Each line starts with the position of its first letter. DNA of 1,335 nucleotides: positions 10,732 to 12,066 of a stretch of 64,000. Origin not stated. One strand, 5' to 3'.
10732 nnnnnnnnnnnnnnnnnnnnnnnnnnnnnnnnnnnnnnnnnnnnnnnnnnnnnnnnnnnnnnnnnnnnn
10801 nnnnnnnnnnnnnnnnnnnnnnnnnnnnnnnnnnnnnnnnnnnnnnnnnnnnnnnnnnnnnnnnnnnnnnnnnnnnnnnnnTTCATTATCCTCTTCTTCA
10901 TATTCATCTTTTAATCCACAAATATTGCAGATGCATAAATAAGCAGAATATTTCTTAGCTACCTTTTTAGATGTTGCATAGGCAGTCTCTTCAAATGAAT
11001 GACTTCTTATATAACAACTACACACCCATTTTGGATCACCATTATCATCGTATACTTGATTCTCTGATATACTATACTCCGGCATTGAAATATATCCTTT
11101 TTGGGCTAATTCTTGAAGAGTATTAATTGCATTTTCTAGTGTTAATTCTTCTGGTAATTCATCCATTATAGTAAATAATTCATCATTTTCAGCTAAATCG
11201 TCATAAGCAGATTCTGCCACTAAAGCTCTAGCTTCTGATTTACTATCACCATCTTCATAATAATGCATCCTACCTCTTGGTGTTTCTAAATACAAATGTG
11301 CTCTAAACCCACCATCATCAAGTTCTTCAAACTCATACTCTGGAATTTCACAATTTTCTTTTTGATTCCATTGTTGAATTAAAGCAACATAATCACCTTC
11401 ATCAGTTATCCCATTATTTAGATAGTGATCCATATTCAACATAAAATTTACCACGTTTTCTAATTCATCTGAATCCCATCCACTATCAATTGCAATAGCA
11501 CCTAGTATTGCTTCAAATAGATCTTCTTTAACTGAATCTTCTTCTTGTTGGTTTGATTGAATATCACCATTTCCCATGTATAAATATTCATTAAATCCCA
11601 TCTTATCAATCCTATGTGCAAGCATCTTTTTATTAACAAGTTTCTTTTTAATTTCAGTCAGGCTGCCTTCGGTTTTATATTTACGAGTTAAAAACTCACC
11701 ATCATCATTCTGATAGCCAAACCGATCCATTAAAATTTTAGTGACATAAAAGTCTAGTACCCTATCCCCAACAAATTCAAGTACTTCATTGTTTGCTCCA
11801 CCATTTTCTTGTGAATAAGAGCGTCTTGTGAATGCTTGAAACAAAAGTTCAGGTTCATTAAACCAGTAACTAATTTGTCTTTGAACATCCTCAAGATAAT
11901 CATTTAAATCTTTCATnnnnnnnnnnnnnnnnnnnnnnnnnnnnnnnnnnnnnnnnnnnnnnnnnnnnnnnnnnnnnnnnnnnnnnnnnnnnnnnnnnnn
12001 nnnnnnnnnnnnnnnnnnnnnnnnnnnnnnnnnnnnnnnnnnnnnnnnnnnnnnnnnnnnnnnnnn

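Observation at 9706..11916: Element-borne RNase III with tandem dsRBD-like units, coupled to two unknown genes (possible HEPN): candidate novel RNA-targeting module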

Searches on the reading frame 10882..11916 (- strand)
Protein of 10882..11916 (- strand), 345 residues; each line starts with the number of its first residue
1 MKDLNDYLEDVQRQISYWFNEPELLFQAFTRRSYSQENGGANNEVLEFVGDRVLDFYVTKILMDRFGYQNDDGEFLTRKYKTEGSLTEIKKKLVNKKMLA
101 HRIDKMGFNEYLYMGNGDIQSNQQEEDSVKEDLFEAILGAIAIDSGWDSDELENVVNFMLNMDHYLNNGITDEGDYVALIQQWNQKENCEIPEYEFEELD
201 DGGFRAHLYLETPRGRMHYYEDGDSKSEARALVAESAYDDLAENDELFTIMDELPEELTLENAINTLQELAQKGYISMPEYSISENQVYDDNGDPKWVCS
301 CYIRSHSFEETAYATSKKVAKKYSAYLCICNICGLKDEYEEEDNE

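Call 6: search_protein_families(library=pfam, proteins=[window:10882-11916:-], max_evalue=0.01)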
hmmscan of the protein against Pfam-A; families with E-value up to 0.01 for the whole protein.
window:10882-11916:- (345 aa): 3 families
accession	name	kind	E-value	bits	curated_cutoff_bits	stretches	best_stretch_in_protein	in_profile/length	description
PF14622.11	Ribonucleas_3_3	-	1.7e-21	77.1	35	1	22-148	2-114/128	Ribonuclease-III-like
PF00636.31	Ribonuclease_3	-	6.7e-18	65.8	27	1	44-146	1-102/102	Ribonuclease III domain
PF00035.32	dsrm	-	2.4e-10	41.3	23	1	263-331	1-65/66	Double-stranded RNA binding motif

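Call 7: search_protein_families(library=padloc, proteins=[window:10882-11916:-], max_evalue=0.01)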
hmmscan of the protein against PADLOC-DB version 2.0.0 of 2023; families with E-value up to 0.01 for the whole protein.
window:10882-11916:- (345 aa): 0 families

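Call 8: search_protein_families(library=ncbifam, proteins=[window:10882-11916:-], max_evalue=0.01)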
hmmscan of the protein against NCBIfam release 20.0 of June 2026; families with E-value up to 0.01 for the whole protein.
window:10882-11916:- (345 aa): 3 families
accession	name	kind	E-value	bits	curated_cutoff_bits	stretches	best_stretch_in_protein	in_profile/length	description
TIGR02191.1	RNaseIII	equivalog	4.5e-44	150.6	166.25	2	12-240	2-218/219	ribonuclease III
TIGR04238.1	seadorna_dsRNA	equivalog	0.0007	19.4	125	0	176-247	2-73/201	seadornavirus double-stranded RNA-binding protein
NF003755.0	PRK05346.2-6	equivalog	0.0011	17.9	563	1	66-124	67-125/310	Na(+)-translocating NADH-quinone reductase subunit C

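Call 9: find_homologous_proteins(query=window:10882-11916:-)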
Query window:10882-11916:- (345 aa): 1585 proteins with E <= 0.001 among 2773 candidates; the best 120 are listed.
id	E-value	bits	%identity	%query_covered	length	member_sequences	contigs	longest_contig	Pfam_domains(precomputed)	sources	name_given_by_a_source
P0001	1.2e-230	783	100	100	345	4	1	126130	PF00636.32,PF14622.12,PF00035.33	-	-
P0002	6.4e-193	659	85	99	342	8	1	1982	PF00636.32,PF14622.12,PF00035.33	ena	-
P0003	5.0e-191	652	84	99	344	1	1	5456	PF00636.32,PF14622.12,PF00035.33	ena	-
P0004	8.6e-190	648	83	99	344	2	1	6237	PF00636.32,PF14622.12,PF00035.33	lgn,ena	-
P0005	2.9e-189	647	83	99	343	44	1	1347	PF00636.32,PF14622.12,PF00035.33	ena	-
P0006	7.8e-189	645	83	99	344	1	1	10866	PF00636.32,PF14622.12,PF00035.33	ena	-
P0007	4.7e-188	643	83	97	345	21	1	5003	PF00636.32,PF14622.12,PF00035.33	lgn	-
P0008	1.4e-187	641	83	98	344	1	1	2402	PF00636.32,PF14622.12,PF00035.33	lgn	-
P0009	3.0e-185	633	82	99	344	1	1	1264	PF00636.32,PF14622.12,PF00035.33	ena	-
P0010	7.3e-182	622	81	100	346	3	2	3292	PF00636.32,PF14622.12,PF00035.33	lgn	-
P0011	7.8e-177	606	79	99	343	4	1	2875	PF00636.32,PF14622.12,PF00035.33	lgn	-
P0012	1.2e-174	598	78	99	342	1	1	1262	PF00636.32,PF14622.12,PF00035.33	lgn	-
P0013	1.4e-173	595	78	99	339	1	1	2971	PF00636.32,PF14622.12,PF00035.33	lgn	-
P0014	5.8e-170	583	75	100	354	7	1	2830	PF00636.32,PF14622.12,PF00035.33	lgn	-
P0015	5.8e-170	583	77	97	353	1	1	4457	PF00636.32,PF14622.12,PF00035.33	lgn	-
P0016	1.1e-169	582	75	99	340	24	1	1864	PF00636.32,PF14622.12,PF00035.33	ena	-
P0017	5.6e-167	573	75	99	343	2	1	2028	PF00636.32,PF14622.12,PF00035.33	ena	-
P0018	7.9e-167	573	74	100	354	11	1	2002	PF00636.32,PF14622.12,PF00035.33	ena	-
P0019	1.2e-166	572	73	100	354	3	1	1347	PF00636.32,PF14622.12,PF00035.33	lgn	-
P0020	4.6e-166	570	72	99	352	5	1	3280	PF00636.32,PF14622.12,PF00035.33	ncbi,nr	ncbi:MAG: ribonuclease III domain-containing protein [Candidatus Izemoplasmatales bacterium]|nr:ribo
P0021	3.4e-163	561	71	100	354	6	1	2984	PF00636.32,PF14622.12,PF00035.33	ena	-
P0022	5.7e-163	560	72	98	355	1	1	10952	PF00636.32,PF14622.12,PF00035.33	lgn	-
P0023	5.2e-162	557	70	100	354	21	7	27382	PF00636.32,PF14622.12,PF00035.33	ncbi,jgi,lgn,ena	-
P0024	1.4e-161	556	71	100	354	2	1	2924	PF00636.32,PF14622.12,PF00035.33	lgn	-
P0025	1.9e-161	555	71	100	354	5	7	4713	PF00636.32,PF14622.12,PF00035.33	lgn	-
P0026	4.8e-161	554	73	99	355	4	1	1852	PF00636.32,PF14622.12,PF00035.33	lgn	-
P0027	6.5e-161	553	71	99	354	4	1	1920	PF00636.32,PF14622.12,PF00035.33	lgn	-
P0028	1.3e-160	552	71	100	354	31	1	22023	PF00636.32,PF14622.12,PF00035.33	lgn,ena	-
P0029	3.8e-160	551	71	100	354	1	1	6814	PF00636.32,PF14622.12,PF00035.33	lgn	-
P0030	9.8e-160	549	72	99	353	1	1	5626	PF00636.32,PF14622.12,PF00035.33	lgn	-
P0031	1.2e-159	549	70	100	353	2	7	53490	PF00636.32,PF14622.12,PF00035.33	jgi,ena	-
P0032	9.4e-159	546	70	99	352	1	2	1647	PF00636.32,PF14622.12,PF00035.33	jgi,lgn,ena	-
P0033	2.2e-158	545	72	99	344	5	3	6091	PF00636.32,PF14622.12,PF00035.33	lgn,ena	-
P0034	2.4e-158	545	69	100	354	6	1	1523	PF00636.32,PF14622.12,PF00035.33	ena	-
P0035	3.7e-158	544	71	100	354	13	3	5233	PF00636.32,PF14622.12,PF00035.33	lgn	-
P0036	7.0e-158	543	70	100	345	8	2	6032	PF00636.32,PF14622.12,PF00035.33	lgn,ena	-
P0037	1.4e-157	542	70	99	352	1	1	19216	PF00636.32,PF14622.12,PF00035.33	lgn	-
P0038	6.8e-157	540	69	100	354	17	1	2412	PF00636.32,PF14622.12,PF00035.33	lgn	-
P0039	1.5e-156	539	70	99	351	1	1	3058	PF00636.32,PF14622.12,PF00035.33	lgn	-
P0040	1.4e-154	533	71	99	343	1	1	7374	PF00636.32,PF14622.12,PF00035.33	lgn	-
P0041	3.0e-153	528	69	97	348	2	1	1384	PF00636.32,PF14622.12,PF00035.33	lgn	-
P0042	5.2e-153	527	68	100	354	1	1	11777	PF00636.32,PF14622.12,PF00035.33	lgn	-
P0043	4.7e-152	524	69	99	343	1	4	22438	PF00636.32,PF14622.12,PF00035.33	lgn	-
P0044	4.7e-151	521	69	99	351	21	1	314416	PF00636.32,PF14622.12,PF00035.33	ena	-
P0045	5.3e-150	517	69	99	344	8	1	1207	PF00636.32,PF14622.12,PF00035.33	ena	-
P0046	2.3e-148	512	67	99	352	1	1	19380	PF00636.32,PF14622.12,PF00035.33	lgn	-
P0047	1.0e-147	510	69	99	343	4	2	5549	PF00636.32,PF14622.12,PF00035.33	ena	-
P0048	1.3e-147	510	69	99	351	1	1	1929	PF00636.32,PF14622.12,PF00035.33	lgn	-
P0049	1.6e-147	509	67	99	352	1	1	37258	PF00636.32,PF14622.12,PF00035.33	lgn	-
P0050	4.4e-147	508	68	99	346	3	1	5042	PF00636.32,PF14622.12,PF00035.33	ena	-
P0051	1.3e-146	506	67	99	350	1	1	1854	PF00636.32,PF14622.12,PF00035.33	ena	-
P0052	2.0e-145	502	68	99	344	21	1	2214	PF00636.32,PF14622.12,PF00035.33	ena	-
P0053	8.3e-145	500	67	99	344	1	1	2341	PF00636.32,PF14622.12,PF00035.33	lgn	-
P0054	4.1e-144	498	66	99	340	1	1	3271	PF00636.32,PF14622.12,PF00035.33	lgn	-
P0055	2.2e-143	496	68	99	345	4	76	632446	PF00636.32,PF14622.12,PF00035.33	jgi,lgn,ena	-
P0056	2.6e-143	495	68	99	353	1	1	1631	PF00636.32,PF14622.12,PF00035.33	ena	-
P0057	1.6e-142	493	67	98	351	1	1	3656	PF00636.32,PF14622.12,PF00035.33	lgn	-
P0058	1.2e-141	490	67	99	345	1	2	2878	PF00636.32,PF14622.12,PF00035.33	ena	-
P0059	1.5e-141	490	67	99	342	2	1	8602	PF00636.32,PF14622.12,PF00035.33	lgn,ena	-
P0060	1.7e-141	490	63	100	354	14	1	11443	PF00636.32,PF14622.12,PF00035.33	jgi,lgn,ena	jgi:ribonuclease-3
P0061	3.9e-141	488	67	99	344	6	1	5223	PF00636.32,PF14622.12,PF00035.33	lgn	-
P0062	2.7e-140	486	67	99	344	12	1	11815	PF00636.32,PF14622.12,PF00035.33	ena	-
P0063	1.9e-139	483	64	99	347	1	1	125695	PF00636.32,PF14622.12,PF00035.33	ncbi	-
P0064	3.4e-139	482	63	99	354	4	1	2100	PF00636.32,PF14622.12,PF00035.33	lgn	-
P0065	9.3e-139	480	64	99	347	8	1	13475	PF00636.32,PF14622.12,PF00035.33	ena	-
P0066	3.1e-138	479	66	97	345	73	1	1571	PF00636.32,PF14622.12,PF00035.33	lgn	-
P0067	7.0e-138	478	66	99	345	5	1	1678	PF00636.32,PF14622.12,PF00035.33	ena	-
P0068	9.1e-138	477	66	97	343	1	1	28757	PF00636.32,PF14622.12,PF00035.33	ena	-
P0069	2.5e-136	473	63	99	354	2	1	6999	PF00636.32,PF14622.12,PF00035.33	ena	-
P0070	2.6e-135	469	67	97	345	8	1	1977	PF00636.32,PF14622.12,PF00035.33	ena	-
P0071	4.9e-132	458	63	98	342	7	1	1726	PF00636.32,PF14622.12,PF00035.33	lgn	-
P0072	2.0e-131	456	63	99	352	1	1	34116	PF00636.32,PF14622.12,PF00035.33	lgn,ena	-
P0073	2.1e-131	456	64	99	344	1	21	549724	PF00636.32,PF14622.12,PF00035.33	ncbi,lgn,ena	-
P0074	1.8e-128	447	62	99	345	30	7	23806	PF00636.32,PF14622.12,PF00035.33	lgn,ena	-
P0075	7.7e-128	445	63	99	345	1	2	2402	PF00636.32,PF14622.12,PF00035.33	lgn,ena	-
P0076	9.6e-128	444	65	87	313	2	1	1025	PF00636.32,PF14622.12,PF00035.33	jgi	-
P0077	7.1e-123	428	60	99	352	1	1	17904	PF00636.32,PF14622.12,PF00035.33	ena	-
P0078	1.0e-121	424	59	99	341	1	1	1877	PF00636.32,PF14622.12,PF00035.33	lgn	-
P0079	1.4e-119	417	59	97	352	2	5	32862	PF00636.32,PF14622.12,PF00035.33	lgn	-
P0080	4.2e-119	416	69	78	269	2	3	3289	PF00636.32,PF14622.12,PF00035.33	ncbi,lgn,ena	-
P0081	2.0e-116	407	58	99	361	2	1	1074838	PF00636.32,PF14622.12,PF00035.33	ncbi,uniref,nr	ncbi:ribonuclease III domain-containing protein [Mycoplasmopsis gallinacea]|uniref:Ribonuclease 3 n=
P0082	1.6e-113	398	58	96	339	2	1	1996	PF00636.32,PF03368.20,PF14622.12,PF00035.33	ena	-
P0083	1.6e-108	381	53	99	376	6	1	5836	PF00636.32,PF14622.12,PF00035.33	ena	-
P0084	5.3e-106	373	53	99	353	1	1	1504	PF00636.32,PF14622.12,PF00035.33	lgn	-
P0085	4.9e-105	370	53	99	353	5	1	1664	PF00636.32,PF14622.12,PF00035.33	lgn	-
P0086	7.9e-105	369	53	98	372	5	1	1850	PF00636.32,PF14622.12,PF00035.33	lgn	-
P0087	9.7e-105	369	54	98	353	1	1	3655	PF00636.32,PF14622.12,PF00035.33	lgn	-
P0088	6.0e-104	366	85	56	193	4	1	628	PF00636.32,PF14622.12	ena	-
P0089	4.9e-103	363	54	96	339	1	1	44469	PF00636.32,PF14622.12,PF00035.33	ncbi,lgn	-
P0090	6.7e-102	359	63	84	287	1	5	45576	PF00636.32,PF14622.12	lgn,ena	-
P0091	2.6e-101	357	51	98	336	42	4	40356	PF00636.32,PF14622.12,PF00035.33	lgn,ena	-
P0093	1.2e-100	355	54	94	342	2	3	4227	PF00636.32,PF14622.12,PF00035.33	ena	-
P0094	1.1e-97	346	50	98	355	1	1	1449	PF00636.32,PF14622.12,PF00035.33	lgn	-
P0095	8.9e-97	342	55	94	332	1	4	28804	PF00636.32,PF14622.12,PF00035.33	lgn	-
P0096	4.3e-96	340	56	92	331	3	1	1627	PF00636.32,PF14622.12,PF00035.33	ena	-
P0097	8.5e-96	339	54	94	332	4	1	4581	PF00636.32,PF14622.12,PF00035.33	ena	-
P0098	5.8e-95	337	53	95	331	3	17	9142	PF00636.32,PF14622.12,PF00035.33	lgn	-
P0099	1.2e-94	335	53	95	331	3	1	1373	PF00636.32,PF14622.12,PF00035.33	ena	-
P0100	1.5e-94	335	48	99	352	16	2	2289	PF00636.32,PF14622.12,PF00035.33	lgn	-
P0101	1.5e-94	335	54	92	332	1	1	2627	PF00636.32,PF14622.12,PF00035.33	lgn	-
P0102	4.7e-93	330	49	96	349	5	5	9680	PF00636.32,PF14622.12,PF00035.33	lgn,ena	-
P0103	5.2e-93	330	51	98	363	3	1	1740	PF00636.32,PF14622.12,PF00035.33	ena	-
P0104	1.7e-92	328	54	92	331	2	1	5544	PF00636.32,PF14622.12,PF00035.33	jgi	-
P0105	1.0e-91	326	53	93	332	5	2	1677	PF00636.32,PF14622.12,PF00035.33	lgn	-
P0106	1.4e-91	325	53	94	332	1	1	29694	PF00636.32,PF14622.12,PF00035.33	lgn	-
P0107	7.3e-91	323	50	97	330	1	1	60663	PF00636.32,PF14622.12,PF00035.33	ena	-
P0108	4.3e-90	320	49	99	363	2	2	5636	PF00636.32,PF14622.12,PF00035.33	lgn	-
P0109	1.1e-89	319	50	97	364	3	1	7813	PF00636.32,PF14622.12,PF00035.33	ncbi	-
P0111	1.8e-89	318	51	93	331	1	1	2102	PF00636.32,PF14622.12,PF00035.33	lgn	-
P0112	2.7e-89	318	50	98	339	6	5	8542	PF00636.32,PF14622.12,PF00035.33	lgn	-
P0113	7.5e-89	316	49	97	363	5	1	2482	PF00636.32,PF14622.12,PF00035.33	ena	-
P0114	9.5e-89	316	46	96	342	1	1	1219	PF00636.32,PF14622.12,PF00035.33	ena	-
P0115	1.2e-88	316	49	98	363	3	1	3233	PF00636.32,PF14622.12,PF00035.33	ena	-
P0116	1.3e-88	316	52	95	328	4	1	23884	PF00636.32,PF14622.12,PF00035.33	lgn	-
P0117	1.5e-88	315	51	94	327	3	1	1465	PF00636.32,PF14622.12,PF00035.33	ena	-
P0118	1.7e-88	315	52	94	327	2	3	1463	PF00636.32,PF14622.12,PF00035.33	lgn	-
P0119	2.8e-88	315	49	98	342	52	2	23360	PF00636.32,PF14622.12,PF00035.33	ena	-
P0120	9.4e-88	313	52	94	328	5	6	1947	PF00636.32,PF14622.12,PF00035.33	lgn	-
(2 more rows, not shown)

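Call 10: find_related_loci(query=window:10882-11916:-, collection=genome_contigs, flank=6000)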
Query window:10882-11916:- (345 aa) in genome_contigs; peptide patterns used: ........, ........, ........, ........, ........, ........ (x = any residue, [..] = any of these).
42 stretches matched a pattern; 8 encode a relative of the query (tblastn E <= 1e-3); 8 distinct loci.
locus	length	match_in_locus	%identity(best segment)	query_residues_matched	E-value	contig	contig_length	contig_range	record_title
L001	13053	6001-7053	71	1-341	5e-169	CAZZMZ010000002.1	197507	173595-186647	MAG TPA_asm: uncultured Mariniplasma sp. isolate binchicken_co324_27 genome assembly, contig: NODE_24_length_197507_cov_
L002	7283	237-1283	70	1-339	6e-168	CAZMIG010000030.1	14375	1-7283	MAG TPA_asm: uncultured Mariniplasma sp. isolate SRP178699_co1_599 genome assembly, contig: NODE_5495_length_14375_cov_9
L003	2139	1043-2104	71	1-344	3e-180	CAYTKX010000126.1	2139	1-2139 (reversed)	MAG TPA_asm: uncultured Staphylococcaceae bacterium isolate binchicken_co59_122 genome assembly, contig: NODE_138057_len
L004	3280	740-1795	72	1-342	1e-175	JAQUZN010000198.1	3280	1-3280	MAG: Candidatus Izemoplasmatales bacterium isolate STD2_261 NODE_145289_length_3280_cov_3.095147_Sandtown_D2, whole geno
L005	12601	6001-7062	69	1-344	7e-167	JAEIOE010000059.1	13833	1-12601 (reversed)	MAG: Mycoplasmatota bacterium isolate MAG22 NODE_2400_length_13833_cov_73.422216, whole genome shotgun sequence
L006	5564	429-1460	66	1-340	2e-148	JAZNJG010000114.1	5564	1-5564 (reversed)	MAG: Bacilli bacterium isolate T1900044680_TS20190146.MAGScoT_cleanbin_000036 SGB_1684_k141_1078009, whole genome shotgu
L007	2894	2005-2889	73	1-285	9e-148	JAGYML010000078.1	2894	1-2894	Bacterium isolate M55B118 78, whole genome shotgun sequence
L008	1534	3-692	70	115-344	2e-112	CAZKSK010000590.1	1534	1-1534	MAG TPA_asm: uncultured Bacteroides sp. isolate binchicken_co108_204 genome assembly, contig: NODE_159329_length_1534_co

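Call 14: search_dna_similar(query=window:10882-11916:-, collection=phages, mode=protein, max_rows=30)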
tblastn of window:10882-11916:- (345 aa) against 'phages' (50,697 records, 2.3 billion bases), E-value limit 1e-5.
Records with a match: 13; places in all: 13; records where one place covers at least 80% of the query: 0.
Best place of each record, by identity: <60% 13.
By first word of the organism name: Listeria 4; Bacteriophage 3; Acinetobacter 2; Enterococcus 2; Staphylococcus 1; Escherichia 1.
By host as written in the record: - 6; Listeria monocytogenes 4; Staphylococcus aureus 1; Enterococcus faecalis 1; Escherichia coli O157:H7 ATCC 43895 1.
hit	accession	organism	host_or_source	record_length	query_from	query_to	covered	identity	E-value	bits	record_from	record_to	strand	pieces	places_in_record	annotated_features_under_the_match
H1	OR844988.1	Staphylococcus phage SA 1306 Kay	Staphylococcus aureus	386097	14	243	67%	25.3%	1e-8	63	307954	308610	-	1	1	record has no annotation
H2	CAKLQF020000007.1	Acinetobacter phage MD-2021a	not known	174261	14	211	57%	28.4%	1e-11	72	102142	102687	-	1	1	rnc: ribonuclease III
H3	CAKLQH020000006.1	Acinetobacter phage MD-2021a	not known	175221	14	211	57%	28.4%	1e-11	72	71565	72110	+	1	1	rnc: ribonuclease III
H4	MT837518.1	Bacteriophage sp.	human fecal samples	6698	24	198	51%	30.3%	2e-17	89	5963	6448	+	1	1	record has no annotation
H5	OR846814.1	Listeria phage LM 4-11-1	Listeria monocytogenes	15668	9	196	54%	28.2%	2e-11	71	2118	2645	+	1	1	record has no annotation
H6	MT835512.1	Bacteriophage sp.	human fecal samples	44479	8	161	45%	34.0%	2e-12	74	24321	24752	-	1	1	record has no annotation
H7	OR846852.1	Listeria phage LM 4-11-1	Listeria monocytogenes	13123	9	196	54%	27.5%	1e-11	72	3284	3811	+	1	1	record has no annotation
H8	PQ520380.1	Enterococcus phage IME_EF3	-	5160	5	164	46%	30.2%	7e-9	63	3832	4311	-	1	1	record has no annotation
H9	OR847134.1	Listeria phage LM 4-11-1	Listeria monocytogenes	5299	5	164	46%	29.7%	2e-10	68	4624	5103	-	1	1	record has no annotation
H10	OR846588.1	Enterococcus phage Efs 1-1-1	Enterococcus faecalis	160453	5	156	44%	30.6%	1e-8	62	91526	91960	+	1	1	record has no annotation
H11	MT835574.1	Bacteriophage sp.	human fecal samples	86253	24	191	49%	27.5%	2e-8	62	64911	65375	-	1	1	record has no annotation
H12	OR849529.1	Listeria phage LM 4-14-1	Listeria monocytogenes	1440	5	156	44%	29.9%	8e-11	69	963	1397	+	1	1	record has no annotation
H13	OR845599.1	Escherichia phage ECO95 1-6-1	Escherichia coli O157:H7 ATCC 43895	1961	11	135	36%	32.0%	3e-8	61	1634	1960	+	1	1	record has no annotation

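Call 15: search_dna_similar(query=window:10882-11916:-, collection=plasmids, mode=protein, max_rows=20)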
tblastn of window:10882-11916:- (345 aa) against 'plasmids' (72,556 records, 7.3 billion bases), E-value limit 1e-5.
Records with a match: 61; places in all: 61; records where one place covers at least 80% of the query: 1.
Best place of each record, by identity: <60% 61.
By first word of the organism name: Azospirillum 8; Acinetobacter 4; Escherichia 4; Klebsiella 4; Sinorhizobium 4; Ralstonia 3; Bacillus 2; Piscirickettsia 2; Leptospira 2; Listeria 2; and 23 more.
By predicted mobility (MOB-suite, as given by PLSDB): non-mobilizable 50; mobilizable 10; conjugative 1.
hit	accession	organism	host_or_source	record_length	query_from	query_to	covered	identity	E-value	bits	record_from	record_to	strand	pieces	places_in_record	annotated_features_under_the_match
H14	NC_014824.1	Ruminococcus albus 7 = DSM 20455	-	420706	5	326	93%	29.2%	3e-26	117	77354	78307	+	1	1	ribonuclease III domain-containing protein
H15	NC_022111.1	Prevotella sp. oral taxon 299 str. F0039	Homo sapiens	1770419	41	296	74%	25.8%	7e-6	56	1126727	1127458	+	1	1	none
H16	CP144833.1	Candidatus Stammera capleta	insect metagenome,tissue sample,midgut ...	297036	11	233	65%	29.1%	4e-18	93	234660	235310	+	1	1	record has no annotation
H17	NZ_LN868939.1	Nocardia farcinica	not known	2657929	22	241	64%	27.5%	4e-7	59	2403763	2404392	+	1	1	none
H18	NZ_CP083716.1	Bacillus velezensis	cell culture,Meju, fermented soybean ...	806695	8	237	67%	26.3%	1e-10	71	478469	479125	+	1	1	rncS: ribonuclease III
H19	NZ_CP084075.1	Fusobacterium vincentii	-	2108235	8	196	55%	31.2%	2e-16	88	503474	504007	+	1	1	none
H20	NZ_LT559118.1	Nonomuraea gerenzanensis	-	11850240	9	198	55%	30.9%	5e-14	81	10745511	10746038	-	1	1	none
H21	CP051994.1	Staphylococcus aureus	Homo sapiens,respiratory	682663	14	243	67%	25.3%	3e-8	63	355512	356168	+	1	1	ribonuclease III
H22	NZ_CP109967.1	Catenovulum adriaticum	algae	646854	1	196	57%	29.7%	8e-13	77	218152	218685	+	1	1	rnc: ribonuclease III | lepB: signal peptidase I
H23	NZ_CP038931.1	Piscirickettsia salmonis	Salmo salar,cell culture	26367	8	231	65%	25.9%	2e-12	76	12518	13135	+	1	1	rnc: ribonuclease III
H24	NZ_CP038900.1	Piscirickettsia salmonis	Salmo salar,cell culture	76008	8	231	65%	25.9%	2e-12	76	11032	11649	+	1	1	rnc: ribonuclease III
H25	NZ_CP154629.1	Acetoanaerobium noterae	cell culture,Sludge of a digestion ...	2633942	10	196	54%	30.1%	5e-13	77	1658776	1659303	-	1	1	none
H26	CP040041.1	Acinetobacter baumannii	Homo sapiens,blood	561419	14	211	57%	28.4%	4e-11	72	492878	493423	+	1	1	ribonuclease III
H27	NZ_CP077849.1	Acinetobacter baumannii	Homo sapiens,Rectal swab_P28_BU14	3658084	14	211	57%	28.4%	4e-11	72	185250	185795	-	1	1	none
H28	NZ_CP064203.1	Acinetobacter baumannii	Homo sapiens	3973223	14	211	57%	28.4%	4e-11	72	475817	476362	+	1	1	none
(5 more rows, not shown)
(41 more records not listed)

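Call 16: find_encoding_contigs(protein=P0001, flank=10000, max_places=3)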
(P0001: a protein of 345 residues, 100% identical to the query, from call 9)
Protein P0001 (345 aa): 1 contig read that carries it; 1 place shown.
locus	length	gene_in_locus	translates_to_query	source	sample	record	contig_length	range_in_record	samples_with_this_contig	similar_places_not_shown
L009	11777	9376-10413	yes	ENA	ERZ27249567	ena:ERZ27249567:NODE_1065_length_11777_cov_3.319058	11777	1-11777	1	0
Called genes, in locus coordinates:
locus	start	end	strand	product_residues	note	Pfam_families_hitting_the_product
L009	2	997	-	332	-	?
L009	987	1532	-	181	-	PF04542:Sigma70_r2 (weak)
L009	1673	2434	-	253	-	PF00753:Lactamase_B, PF19583:ODP (weak)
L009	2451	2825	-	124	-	PF12844:HTH_19 (weak), PF13443:HTH_26 (weak)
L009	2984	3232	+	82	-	PF08845:SymE_toxin (weak)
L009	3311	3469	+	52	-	-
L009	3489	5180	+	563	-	PF00239:Resolvase, PF07508:Recombinase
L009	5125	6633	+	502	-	PF00239:Resolvase, PF07508:Recombinase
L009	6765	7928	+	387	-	PF13175:AAA_15 (faint), PF13304:AAA_21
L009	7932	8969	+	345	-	-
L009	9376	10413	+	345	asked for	PF14622:Ribonucleas_3_3, PF00636:Ribonuclease_3, PF00035:dsrm (weak)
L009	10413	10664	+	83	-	-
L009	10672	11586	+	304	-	PF18928:DUF5677 (weak)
